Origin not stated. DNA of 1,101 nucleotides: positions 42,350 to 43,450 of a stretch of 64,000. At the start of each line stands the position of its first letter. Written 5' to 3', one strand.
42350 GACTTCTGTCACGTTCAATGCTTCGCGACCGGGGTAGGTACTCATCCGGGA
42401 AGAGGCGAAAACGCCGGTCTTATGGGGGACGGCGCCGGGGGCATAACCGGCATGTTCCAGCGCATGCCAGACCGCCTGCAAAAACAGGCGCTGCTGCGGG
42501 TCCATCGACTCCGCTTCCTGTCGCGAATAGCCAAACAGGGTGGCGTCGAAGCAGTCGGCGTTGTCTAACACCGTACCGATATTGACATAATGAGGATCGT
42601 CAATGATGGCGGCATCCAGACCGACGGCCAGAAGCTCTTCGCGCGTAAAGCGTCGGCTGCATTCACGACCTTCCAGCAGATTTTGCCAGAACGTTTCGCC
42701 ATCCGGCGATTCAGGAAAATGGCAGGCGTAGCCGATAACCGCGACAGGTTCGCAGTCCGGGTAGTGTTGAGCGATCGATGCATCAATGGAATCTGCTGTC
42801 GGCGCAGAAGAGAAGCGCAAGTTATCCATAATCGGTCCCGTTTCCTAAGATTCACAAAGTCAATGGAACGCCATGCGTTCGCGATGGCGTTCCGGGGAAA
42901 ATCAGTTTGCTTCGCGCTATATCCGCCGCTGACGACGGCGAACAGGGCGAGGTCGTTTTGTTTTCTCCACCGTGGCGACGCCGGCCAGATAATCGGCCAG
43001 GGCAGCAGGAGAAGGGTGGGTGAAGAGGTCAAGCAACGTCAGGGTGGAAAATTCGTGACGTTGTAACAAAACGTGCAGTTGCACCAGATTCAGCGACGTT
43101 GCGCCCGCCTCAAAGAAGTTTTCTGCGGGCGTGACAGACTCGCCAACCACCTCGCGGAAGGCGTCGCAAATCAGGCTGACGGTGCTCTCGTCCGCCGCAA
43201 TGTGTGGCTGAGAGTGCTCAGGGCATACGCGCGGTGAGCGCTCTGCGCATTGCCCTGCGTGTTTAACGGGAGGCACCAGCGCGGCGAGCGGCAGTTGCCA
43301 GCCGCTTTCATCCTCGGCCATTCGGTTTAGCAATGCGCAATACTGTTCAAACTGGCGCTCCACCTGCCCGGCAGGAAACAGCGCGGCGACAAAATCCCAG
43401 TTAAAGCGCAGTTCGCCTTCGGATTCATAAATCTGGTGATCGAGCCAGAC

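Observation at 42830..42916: Perfect 10-bp hairpin between irp2 and irp1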

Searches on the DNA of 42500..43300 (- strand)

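Call 9: search_rna_families(source=window, start=42500, end=43300, threshold=evalue, max_evalue=10)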
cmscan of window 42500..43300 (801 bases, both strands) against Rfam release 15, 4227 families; matches with E-value up to 10: 0.
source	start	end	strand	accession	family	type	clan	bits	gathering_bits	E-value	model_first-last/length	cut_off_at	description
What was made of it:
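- On Any Rfam RNA family: No match at E up to 10 in 42500-43300 (call 9).
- Tried and rejected: Rfam: a scan of 42500-43300 at E up to 10 found nothing (call 9).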

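Call 10: search_dna_similar(query=window:42730-43016:-, collection=ecoli_genomes, mode=near, max_rows=20, rows=spread)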
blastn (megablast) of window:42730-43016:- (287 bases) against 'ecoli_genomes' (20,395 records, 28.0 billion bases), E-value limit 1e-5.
Records with a match: 2265; places in all: 2269; records where one place covers at least 80% of the query: 2264.
Genomes with a match: 2265 of 5426; with a place that covers at least 80% of the query: 2264. Places per genome that has any: lowest 1, median 1, highest 2. On chromosomes: 2265 places; on plasmids: 4.
Best place of each record, by identity: >=99% 2008; 95-99% 257.
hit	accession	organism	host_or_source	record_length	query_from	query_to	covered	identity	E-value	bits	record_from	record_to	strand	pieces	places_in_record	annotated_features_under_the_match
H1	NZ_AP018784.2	Escherichia coli strain SK1144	-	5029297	1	287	100%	100.0%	9e-148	531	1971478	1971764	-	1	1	irp1: yersiniabactin polyketide synthase HMWP1 | irp2: yersiniabactin non-ribosomal peptide synthetase HMWP2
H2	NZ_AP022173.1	Escherichia coli strain WP7-S17-ESBL-01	-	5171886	1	287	100%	100.0%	9e-148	531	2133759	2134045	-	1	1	irp1: yersiniabactin polyketide synthase HMWP1 | irp2: yersiniabactin non-ribosomal peptide synthetase HMWP2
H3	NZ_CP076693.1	Escherichia coli strain S103EC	Homo sapiens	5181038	1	287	100%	100.0%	9e-148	531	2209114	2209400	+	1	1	irp2: yersiniabactin non-ribosomal peptide synthetase HMWP2 | irp1: yersiniabactin polyketide synthase HMWP1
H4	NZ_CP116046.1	Escherichia coli strain EC812A1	Anal swab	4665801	1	287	100%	100.0%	9e-148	531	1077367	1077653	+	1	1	irp2: yersiniabactin non-ribosomal peptide synthetase HMWP2 | irp1: yersiniabactin polyketide synthase HMWP1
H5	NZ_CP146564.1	Escherichia coli strain B1.H1.18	Hospital Wastewater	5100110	1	287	100%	100.0%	9e-148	531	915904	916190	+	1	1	irp2: yersiniabactin non-ribosomal peptide synthetase HMWP2 | irp1: yersiniabactin polyketide synthase HMWP1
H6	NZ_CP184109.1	Escherichia coli strain AZ 189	Homo sapiens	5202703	1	287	100%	100.0%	9e-148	531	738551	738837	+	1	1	irp2: yersiniabactin non-ribosomal peptide synthetase HMWP2 | irp1: yersiniabactin polyketide synthase HMWP1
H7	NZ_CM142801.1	Escherichia coli strain GPEC856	chicken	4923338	1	287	100%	100.0%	9e-148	531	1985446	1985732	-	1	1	irp1: yersiniabactin polyketide synthase HMWP1 | irp2: yersiniabactin non-ribosomal peptide synthetase HMWP2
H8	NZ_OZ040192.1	Escherichia coli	-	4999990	1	287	100%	100.0%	9e-148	531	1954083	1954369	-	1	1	irp1: yersiniabactin polyketide synthase HMWP1 | irp2: yersiniabactin non-ribosomal peptide synthetase HMWP2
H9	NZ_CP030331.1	Escherichia coli strain AR_452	missing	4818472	1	287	100%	99.7%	4e-146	525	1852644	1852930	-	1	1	irp1: yersiniabactin polyketide synthase HMWP1 | irp2: yersiniabactin non-ribosomal peptide synthetase HMWP2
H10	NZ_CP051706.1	Escherichia coli strain SCU-124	Homo sapiens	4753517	1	287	100%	99.7%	4e-146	525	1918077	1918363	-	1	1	irp1: yersiniabactin polyketide synthase HMWP1 | irp2: yersiniabactin non-ribosomal peptide synthetase HMWP2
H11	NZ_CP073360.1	Escherichia coli strain EC11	urine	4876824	1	287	100%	99.7%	4e-146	525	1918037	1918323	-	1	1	irp1: yersiniabactin polyketide synthase HMWP1 | irp2: yersiniabactin non-ribosomal peptide synthetase HMWP2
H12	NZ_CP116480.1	Escherichia coli strain GTEN_24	Homo sapiens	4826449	1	287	100%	99.7%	4e-146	525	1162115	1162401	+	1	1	irp2: yersiniabactin non-ribosomal peptide synthetase HMWP2 | irp1: yersiniabactin polyketide synthase HMWP1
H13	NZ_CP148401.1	Escherichia coli strain Z1323CEC0019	Chicken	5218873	1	287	100%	99.7%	4e-146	525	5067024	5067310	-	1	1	irp1: yersiniabactin polyketide synthase HMWP1 | irp2: yersiniabactin non-ribosomal peptide synthetase HMWP2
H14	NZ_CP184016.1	Escherichia coli strain 1380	Homo sapiens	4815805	1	287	100%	99.7%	4e-146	525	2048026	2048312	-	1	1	irp1: yersiniabactin polyketide synthase HMWP1 | irp2: yersiniabactin non-ribosomal peptide synthetase HMWP2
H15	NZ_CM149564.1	Escherichia coli strain MEI4O1-23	Soil surface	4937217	1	287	100%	99.7%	4e-146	525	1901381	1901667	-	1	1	irp1: yersiniabactin polyketide synthase HMWP1 | irp2: yersiniabactin non-ribosomal peptide synthetase HMWP2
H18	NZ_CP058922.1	Escherichia coli strain MS10711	Homo sapiens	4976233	1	287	100%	99.0%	1e-142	514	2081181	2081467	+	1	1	irp2: yersiniabactin non-ribosomal peptide synthetase HMWP2 | irp1: yersiniabactin polyketide synthase HMWP1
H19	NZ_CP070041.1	Escherichia coli strain FDAARGOS_1293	Homo sapiens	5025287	1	287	100%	95.5%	5e-126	459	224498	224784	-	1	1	irp1: yersiniabactin polyketide synthase HMWP1 | irp2: yersiniabactin non-ribosomal peptide synthetase HMWP2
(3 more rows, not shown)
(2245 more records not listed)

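Call 11: search_dna_similar(query=window:42730-43016:-, collection=plasmids, mode=distant, max_rows=40, rows=spread)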
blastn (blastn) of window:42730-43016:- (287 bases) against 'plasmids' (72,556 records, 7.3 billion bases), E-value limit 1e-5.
Records with a match: 197; places in all: 199; records where one place covers at least 80% of the query: 195.
Best place of each record, by identity: >=99% 28; 95-99% 169.
By first word of the organism name: Salmonella 165; Klebsiella 29; Escherichia 3.
By predicted mobility (MOB-suite, as given by PLSDB): conjugative 171; mobilizable 17; non-mobilizable 9.
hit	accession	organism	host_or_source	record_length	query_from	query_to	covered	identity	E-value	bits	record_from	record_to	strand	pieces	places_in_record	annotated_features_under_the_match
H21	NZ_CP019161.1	Klebsiella pneumoniae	Homo sapiens,Drainage samples from ...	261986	1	287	100%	100.0%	1e-144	518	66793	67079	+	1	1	irp2: yersiniabactin non-ribosomal peptide synthetase HMWP2 | irp1: yersiniabactin polyketide synthase HMWP1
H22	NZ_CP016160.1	Klebsiella pneumoniae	cell culture,human fecal sample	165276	1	287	100%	100.0%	1e-144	518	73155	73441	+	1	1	irp2: yersiniabactin non-ribosomal peptide synthetase HMWP2 | irp1: yersiniabactin polyketide synthase HMWP1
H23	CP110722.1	Klebsiella pneumoniae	Homo sapiens,throat swab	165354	1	287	100%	100.0%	1e-144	518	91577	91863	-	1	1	irp1: yersiniabactin polyketide synthase HMWP1 | irp2: yersiniabactin non-ribosomal peptide synthetase HMWP2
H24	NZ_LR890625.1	Klebsiella pneumoniae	Homo sapiens,urine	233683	1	287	100%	100.0%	1e-144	518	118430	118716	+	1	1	irp2: yersiniabactin non-ribosomal peptide synthetase HMWP2 | irp1: yersiniabactin polyketide synthase HMWP1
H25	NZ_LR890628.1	Klebsiella pneumoniae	Homo sapiens,rectal swab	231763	1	287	100%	100.0%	1e-144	518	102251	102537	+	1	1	irp2: yersiniabactin non-ribosomal peptide synthetase HMWP2 | irp1: yersiniabactin polyketide synthase HMWP1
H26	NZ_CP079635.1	Klebsiella pneumoniae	Homo sapiens,Pus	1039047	1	287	100%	99.7%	5e-143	514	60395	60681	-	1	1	none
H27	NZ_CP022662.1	Salmonella enterica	Canis latrans,feces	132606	2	287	100%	97.6%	2e-134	485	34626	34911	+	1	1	irp1: yersiniabactin polyketide synthase HMWP1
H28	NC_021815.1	Salmonella enterica subsp. enterica serovar Typhimurium ...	food,chicken breast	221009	2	287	100%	97.2%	3e-133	480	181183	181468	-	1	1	irp1: yersiniabactin polyketide synthase HMWP1 | irp2: yersiniabactin non-ribosomal peptide synthetase HMWP2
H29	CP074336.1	Salmonella enterica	Gallus gallus,food,broiler chicken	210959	2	287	100%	97.2%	3e-133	480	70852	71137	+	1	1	irp1: yersiniabactin polyketide synthase HMWP1 | irp2: yersiniabactin non-ribosomal peptide synthetase HMWP2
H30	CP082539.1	Salmonella enterica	Chicken Breasts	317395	2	287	100%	97.2%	3e-133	480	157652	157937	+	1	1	irp1: yersiniabactin polyketide synthase HMWP1 | irp2: yersiniabactin non-ribosomal peptide synthetase HMWP2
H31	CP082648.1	Salmonella enterica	chicken breast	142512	2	287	100%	97.2%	3e-133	480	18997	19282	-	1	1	irp1: yersiniabactin polyketide synthase HMWP1 | irp2: yersiniabactin non-ribosomal peptide synthetase HMWP2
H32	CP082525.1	Salmonella enterica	Chicken Breasts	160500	2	287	100%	97.2%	3e-133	480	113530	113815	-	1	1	irp2: yersiniabactin non-ribosomal peptide synthetase HMWP2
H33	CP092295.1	Salmonella enterica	-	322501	2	287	100%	97.2%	3e-133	480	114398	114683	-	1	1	none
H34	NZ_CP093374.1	Salmonella enterica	Homo sapiens,stool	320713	2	287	100%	97.2%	3e-133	480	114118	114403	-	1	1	irp1: yersiniabactin polyketide synthase HMWP1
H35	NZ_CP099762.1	Salmonella enterica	Homo sapiens,whole genome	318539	2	287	100%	97.2%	3e-133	480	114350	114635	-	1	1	irp1: yersiniabactin polyketide synthase HMWP1 | irp2: yersiniabactin non-ribosomal peptide synthetase HMWP2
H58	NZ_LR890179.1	Klebsiella pneumoniae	-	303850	1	287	100%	96.5%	4e-132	478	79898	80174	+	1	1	irp1: yersiniabactin polyketide synthase HMWP1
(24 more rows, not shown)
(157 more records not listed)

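Call 12: get_annotated_region(hit=H19, flank=300)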
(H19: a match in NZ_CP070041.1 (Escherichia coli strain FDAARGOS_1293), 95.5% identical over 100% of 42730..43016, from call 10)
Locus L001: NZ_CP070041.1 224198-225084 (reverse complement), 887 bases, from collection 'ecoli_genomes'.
description: Escherichia coli strain FDAARGOS_1293 chromosome, complete genome
organism: Escherichia coli strain FDAARGOS_1293 (NCBI taxid 562)
replicon: chromosome; assembly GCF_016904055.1
host: Homo sapiens; source: missing; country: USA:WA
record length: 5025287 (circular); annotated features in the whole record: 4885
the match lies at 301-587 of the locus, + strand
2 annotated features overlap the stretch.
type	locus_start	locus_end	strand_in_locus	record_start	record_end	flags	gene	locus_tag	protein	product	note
CDS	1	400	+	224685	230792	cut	irp2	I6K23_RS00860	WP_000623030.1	yersiniabactin non-ribosomal peptide synthetase HMWP2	-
CDS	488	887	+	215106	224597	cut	irp1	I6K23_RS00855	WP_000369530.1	yersiniabactin polyketide synthase HMWP1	-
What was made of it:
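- Checked: RefSeq annotation of identical E. coli DNA uses the same gene boundaries (calls 10, 12).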

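Call 13: get_annotated_region(hit=H28, flank=300)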
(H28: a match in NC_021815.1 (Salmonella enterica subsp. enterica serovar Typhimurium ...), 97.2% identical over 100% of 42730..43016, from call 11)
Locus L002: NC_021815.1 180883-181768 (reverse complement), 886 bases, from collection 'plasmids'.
description: Salmonella enterica subsp. enterica serovar Typhimurium var. 5- str. CFSAN001921 plasmid unnamed, complete sequence
organism: Salmonella enterica subsp. enterica serovar Typhimurium var. 5- str. CFSAN001921 (NCBI taxid 1271862)
taxonomy: Bacteria; Pseudomonadota; Gammaproteobacteria; Enterobacterales; Enterobacteriaceae; Salmonella; Salmonella enterica; Salmonella enterica subsp. enterica serovar Typhimurium var. 5- str. CFSAN001921
host: -; source: food,chicken breast; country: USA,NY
typing (MOB-suite, as given by PLSDB): conjugative; replicon IncC; relaxase MOBH,MOBH; mating-pair formation MPF_F
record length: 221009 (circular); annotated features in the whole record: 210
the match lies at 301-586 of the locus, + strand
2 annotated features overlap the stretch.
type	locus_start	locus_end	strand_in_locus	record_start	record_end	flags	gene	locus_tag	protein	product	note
CDS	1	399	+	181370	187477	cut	irp2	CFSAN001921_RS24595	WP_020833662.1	yersiniabactin non-ribosomal peptide synthetase HMWP2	-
CDS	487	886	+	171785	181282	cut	irp1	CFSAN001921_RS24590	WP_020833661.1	yersiniabactin polyketide synthase HMWP1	-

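Call 14: get_annotated_region(hit=H58, flank=300)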
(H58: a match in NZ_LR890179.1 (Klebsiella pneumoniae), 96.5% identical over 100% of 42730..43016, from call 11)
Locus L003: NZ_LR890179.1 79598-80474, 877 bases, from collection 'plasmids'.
description: Klebsiella pneumoniae strain INF007 isolate INF007 plasmid 2, complete sequence
organism: Klebsiella pneumoniae (NCBI taxid 573)
taxonomy: Bacteria; Pseudomonadota; Gammaproteobacteria; Enterobacterales; Enterobacteriaceae; Klebsiella; Klebsiella pneumoniae
host: -; source: -; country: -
typing (MOB-suite, as given by PLSDB): conjugative; replicon IncFIB,IncHI1B; relaxase MOBH; mating-pair formation MPF_F
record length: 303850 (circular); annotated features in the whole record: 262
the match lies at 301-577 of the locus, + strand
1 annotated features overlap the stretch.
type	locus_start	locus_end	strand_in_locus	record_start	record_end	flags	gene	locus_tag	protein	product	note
CDS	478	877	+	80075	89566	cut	irp1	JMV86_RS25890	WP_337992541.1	yersiniabactin polyketide synthase HMWP1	-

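Call 15: get_annotated_region(hit=H18, flank=300)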
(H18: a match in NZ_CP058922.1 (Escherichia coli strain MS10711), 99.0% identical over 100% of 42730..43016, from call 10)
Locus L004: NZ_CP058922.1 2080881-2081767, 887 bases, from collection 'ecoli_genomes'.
description: Escherichia coli strain MS10711 chromosome, complete genome
organism: Escherichia coli strain MS10711 (NCBI taxid 562)
replicon: chromosome; assembly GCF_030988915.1
host: Homo sapiens; source: urine; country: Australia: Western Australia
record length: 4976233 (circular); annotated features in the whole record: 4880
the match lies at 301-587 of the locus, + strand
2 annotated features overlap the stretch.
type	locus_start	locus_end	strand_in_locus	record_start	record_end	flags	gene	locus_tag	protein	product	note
CDS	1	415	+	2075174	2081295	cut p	irp2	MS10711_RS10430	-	yersiniabactin non-ribosomal peptide synthetase HMWP2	frameshifted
CDS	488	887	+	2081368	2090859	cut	irp1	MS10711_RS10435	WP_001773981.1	yersiniabactin polyketide synthase HMWP1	-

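Call 16: get_annotated_region(hit=H27, flank=300)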
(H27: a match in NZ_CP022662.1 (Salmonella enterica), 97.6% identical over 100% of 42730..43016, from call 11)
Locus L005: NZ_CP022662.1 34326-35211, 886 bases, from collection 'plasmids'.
description: Salmonella enterica subsp. enterica strain RM11065 plasmid pRM11065-2, complete sequence
organism: Salmonella enterica (NCBI taxid 59201)
taxonomy: Bacteria; Pseudomonadota; Gammaproteobacteria; Enterobacterales; Enterobacteriaceae; Salmonella; Salmonella enterica
host: -; source: Canis latrans,feces; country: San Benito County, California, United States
typing (MOB-suite, as given by PLSDB): non-mobilizable; replicon IncFIB
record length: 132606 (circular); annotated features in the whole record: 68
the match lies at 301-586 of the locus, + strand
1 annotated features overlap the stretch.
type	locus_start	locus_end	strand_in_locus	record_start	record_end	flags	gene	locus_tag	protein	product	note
CDS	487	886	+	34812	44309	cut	irp1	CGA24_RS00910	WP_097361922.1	yersiniabactin polyketide synthase HMWP1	-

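Call 24: search_dna_similar(query=window:42830-42916:-, collection=ecoli_genomes, mode=distant, max_evalue=10, max_rows=30, rows=spread)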
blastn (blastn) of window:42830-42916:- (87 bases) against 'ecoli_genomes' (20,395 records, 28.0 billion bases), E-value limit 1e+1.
Records with a match: 2265; places in all: 2268; records where one place covers at least 80% of the query: 2265.
Genomes with a match: 2265 of 5426; with a place that covers at least 80% of the query: 2265. Places per genome that has any: lowest 1, median 1, highest 2. On chromosomes: 2264 places; on plasmids: 4.
Best place of each record, by identity: >=99% 1942; 95-99% 323.
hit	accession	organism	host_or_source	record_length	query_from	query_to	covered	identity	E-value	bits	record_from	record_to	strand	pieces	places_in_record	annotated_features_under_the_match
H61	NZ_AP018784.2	Escherichia coli strain SK1144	-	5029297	1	87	100%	100.0%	4e-36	158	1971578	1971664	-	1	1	none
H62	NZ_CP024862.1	Escherichia coli strain AR_0015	missing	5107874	1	87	100%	100.0%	4e-36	158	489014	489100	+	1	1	none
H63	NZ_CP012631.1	Escherichia coli strain SF-173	Homo sapiens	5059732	1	87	100%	100.0%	4e-36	158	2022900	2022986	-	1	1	none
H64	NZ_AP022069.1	Escherichia coli strain WP4-W18-ESBL-09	-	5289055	1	87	100%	100.0%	4e-36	158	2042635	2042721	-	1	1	none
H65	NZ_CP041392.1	Escherichia coli strain ECOL-18-VL-LA-PA-Ryan-0026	missing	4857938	1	87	100%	100.0%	4e-36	158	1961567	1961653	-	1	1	none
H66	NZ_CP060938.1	Escherichia coli strain EC11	Homo sapiens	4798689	1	87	100%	100.0%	4e-36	158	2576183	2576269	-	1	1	none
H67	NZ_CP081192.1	Escherichia coli strain EC1722-1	Homo sapiens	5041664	1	87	100%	100.0%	4e-36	158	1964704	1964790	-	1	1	none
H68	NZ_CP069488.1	Escherichia coli strain FDAARGOS_1264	Homo sapiens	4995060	1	87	100%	100.0%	4e-36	158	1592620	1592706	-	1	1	none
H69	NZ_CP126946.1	Escherichia coli O78:H51 strain APEC E18005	Gallus gallus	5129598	1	87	100%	100.0%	4e-36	158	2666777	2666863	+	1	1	none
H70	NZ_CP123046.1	Escherichia coli strain EC0430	Homo sapiens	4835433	1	87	100%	100.0%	4e-36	158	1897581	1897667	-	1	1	none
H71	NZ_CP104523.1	Escherichia coli strain E7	Poultry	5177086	1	87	100%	100.0%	4e-36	158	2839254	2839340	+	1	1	none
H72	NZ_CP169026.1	Escherichia coli strain UTME-2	beef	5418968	1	87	100%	100.0%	4e-36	158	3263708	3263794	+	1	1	none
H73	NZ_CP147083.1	Escherichia coli strain JSWP006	municipal wastewater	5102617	1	87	100%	100.0%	4e-36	158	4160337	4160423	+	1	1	none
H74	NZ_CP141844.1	Escherichia coli strain HN68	duck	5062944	1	87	100%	100.0%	4e-36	158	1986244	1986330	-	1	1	none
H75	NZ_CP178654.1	Escherichia coli strain VTB96926v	Chicken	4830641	1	87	100%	100.0%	4e-36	158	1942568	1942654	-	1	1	none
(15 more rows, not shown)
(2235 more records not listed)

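Call 58: search_dna_similar(query=window:42861-42897:-, collection=ecoli_genomes, mode=distant, max_evalue=10, max_rows=12, rows=spread)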
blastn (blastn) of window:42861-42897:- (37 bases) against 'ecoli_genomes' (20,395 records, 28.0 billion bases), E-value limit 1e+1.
Records with a match: 2265; places in all: 2268; records where one place covers at least 80% of the query: 2265.
Genomes with a match: 2265 of 5426; with a place that covers at least 80% of the query: 2265. Places per genome that has any: lowest 1, median 1, highest 2. On chromosomes: 2264 places; on plasmids: 4.
Best place of each record, by identity: >=99% 2228; 95-99% 25; 90-95% 12.
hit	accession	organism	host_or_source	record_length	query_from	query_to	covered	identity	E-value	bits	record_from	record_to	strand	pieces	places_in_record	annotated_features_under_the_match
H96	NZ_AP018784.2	Escherichia coli strain SK1144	-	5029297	1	37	100%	100.0%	7e-10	68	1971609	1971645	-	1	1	none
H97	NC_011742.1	Escherichia coli S88 strain S88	-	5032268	1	37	100%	100.0%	7e-10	68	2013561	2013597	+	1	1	none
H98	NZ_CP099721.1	Escherichia coli strain EC21GDE043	feces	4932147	1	37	100%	100.0%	7e-10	68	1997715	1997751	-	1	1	none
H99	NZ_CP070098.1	Escherichia coli strain FDAARGOS_1370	Homo sapiens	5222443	1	37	100%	100.0%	7e-10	68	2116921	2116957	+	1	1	none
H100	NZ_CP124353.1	Escherichia coli strain AVS0226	environmental-WWTP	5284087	1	37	100%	100.0%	7e-10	68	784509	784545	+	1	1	none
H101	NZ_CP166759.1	Escherichia coli strain CRE389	Homo sapiens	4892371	1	37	100%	100.0%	7e-10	68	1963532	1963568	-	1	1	none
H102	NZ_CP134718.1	Escherichia coli strain RIVM_C029670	Homo sapiens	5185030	1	37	100%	100.0%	7e-10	68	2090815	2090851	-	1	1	none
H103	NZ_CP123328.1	Escherichia coli strain AREA_499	Homo sapiens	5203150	1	37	100%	100.0%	7e-10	68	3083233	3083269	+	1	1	none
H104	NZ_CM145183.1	Escherichia coli strain E1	Homo sapiens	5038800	1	37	100%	100.0%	7e-10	68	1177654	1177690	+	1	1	none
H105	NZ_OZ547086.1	Escherichia coli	Homo sapiens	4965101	1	37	100%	100.0%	7e-10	68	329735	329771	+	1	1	none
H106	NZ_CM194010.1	Escherichia coli strain KS21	Homo sapiens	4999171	1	37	100%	100.0%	7e-10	68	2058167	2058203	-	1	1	none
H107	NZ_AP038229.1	Escherichia coli strain HCM-22C-2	Gallus gallus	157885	1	37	100%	91.9%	1e-5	55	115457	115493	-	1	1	none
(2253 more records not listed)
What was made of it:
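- Among E. coli, 2228 of 2265 copies are identical over the 37-mer, reflecting low island diversity rather than demonstrated selection (call 58).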

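Call 70: search_dna_similar(query=window:42861-42897:-, collection=ecoli_genomes, mode=distant, max_evalue=10, max_rows=60, rows=spread)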
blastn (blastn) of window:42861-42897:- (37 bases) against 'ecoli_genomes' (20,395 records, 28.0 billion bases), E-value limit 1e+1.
Records with a match: 2265; places in all: 2268; records where one place covers at least 80% of the query: 2265.
Genomes with a match: 2265 of 5426; with a place that covers at least 80% of the query: 2265. Places per genome that has any: lowest 1, median 1, highest 2. On chromosomes: 2264 places; on plasmids: 4.
Best place of each record, by identity: >=99% 2228; 95-99% 25; 90-95% 12.
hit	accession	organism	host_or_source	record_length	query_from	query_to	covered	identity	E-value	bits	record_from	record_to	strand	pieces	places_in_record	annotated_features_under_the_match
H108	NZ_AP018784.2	Escherichia coli strain SK1144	-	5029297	1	37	100%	100.0%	7e-10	68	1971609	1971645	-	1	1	none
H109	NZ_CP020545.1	Escherichia coli strain ZJ3920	Homo sapiens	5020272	1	37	100%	100.0%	7e-10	68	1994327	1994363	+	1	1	none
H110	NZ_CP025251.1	Escherichia coli strain BH100 substr. MG2017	Homo sapiens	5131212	1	37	100%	100.0%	7e-10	68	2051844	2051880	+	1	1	none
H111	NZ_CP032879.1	Escherichia coli strain WCHEC000837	Homo sapiens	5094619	1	37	100%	100.0%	7e-10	68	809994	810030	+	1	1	none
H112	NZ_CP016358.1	Escherichia coli strain K-15KW01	Homo sapiens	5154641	1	37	100%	100.0%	7e-10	68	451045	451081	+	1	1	none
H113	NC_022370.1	Escherichia coli PMV-1 strain PMV-1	-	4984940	1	37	100%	100.0%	7e-10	68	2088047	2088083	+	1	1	none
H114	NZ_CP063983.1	Escherichia coli strain 25DN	LAB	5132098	1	37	100%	100.0%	7e-10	68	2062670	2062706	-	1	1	none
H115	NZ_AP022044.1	Escherichia coli strain WP4-S17-ESBL-03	-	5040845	1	37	100%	100.0%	7e-10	68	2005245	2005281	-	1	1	none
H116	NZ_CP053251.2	Escherichia coli strain SCU-204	Homo sapiens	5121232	1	37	100%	100.0%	7e-10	68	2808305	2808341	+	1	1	none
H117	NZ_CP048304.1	Escherichia coli strain 9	environment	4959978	1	37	100%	100.0%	7e-10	68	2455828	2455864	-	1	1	none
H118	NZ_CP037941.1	Escherichia coli strain CFSAN027350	missing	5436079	1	37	100%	100.0%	7e-10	68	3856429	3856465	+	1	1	none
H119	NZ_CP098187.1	Escherichia coli strain Z0117EC0117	Canis lupus familiaris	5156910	1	37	100%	100.0%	7e-10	68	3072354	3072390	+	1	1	none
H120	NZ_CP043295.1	Escherichia coli strain WCHEC040047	Homo sapiens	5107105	1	37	100%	100.0%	7e-10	68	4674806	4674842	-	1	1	none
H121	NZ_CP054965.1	Escherichia coli strain STIN_95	Shatin WWTPs_95 WWTPs influent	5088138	1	37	100%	100.0%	7e-10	68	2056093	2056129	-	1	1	none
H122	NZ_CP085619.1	Escherichia coli strain EC32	Homo sapiens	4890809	1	37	100%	100.0%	7e-10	68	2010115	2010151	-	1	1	none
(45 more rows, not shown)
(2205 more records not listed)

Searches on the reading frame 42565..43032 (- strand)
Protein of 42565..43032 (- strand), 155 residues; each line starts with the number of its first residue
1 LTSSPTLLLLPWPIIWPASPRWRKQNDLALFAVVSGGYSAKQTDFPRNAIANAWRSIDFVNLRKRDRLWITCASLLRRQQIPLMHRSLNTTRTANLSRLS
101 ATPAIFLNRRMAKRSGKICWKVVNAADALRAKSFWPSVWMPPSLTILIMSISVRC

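Call 64: search_protein_families(library=pfam, proteins=[window:42565-43032:-], max_evalue=0.01)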
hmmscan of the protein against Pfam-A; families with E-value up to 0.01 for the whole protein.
window:42565-43032:- (155 aa): 0 families
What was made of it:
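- Tried and rejected: Spurious ORFs across the spacer: 42590-43066 (+) and 42565-43032 (-) have no Pfam match (call 64).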
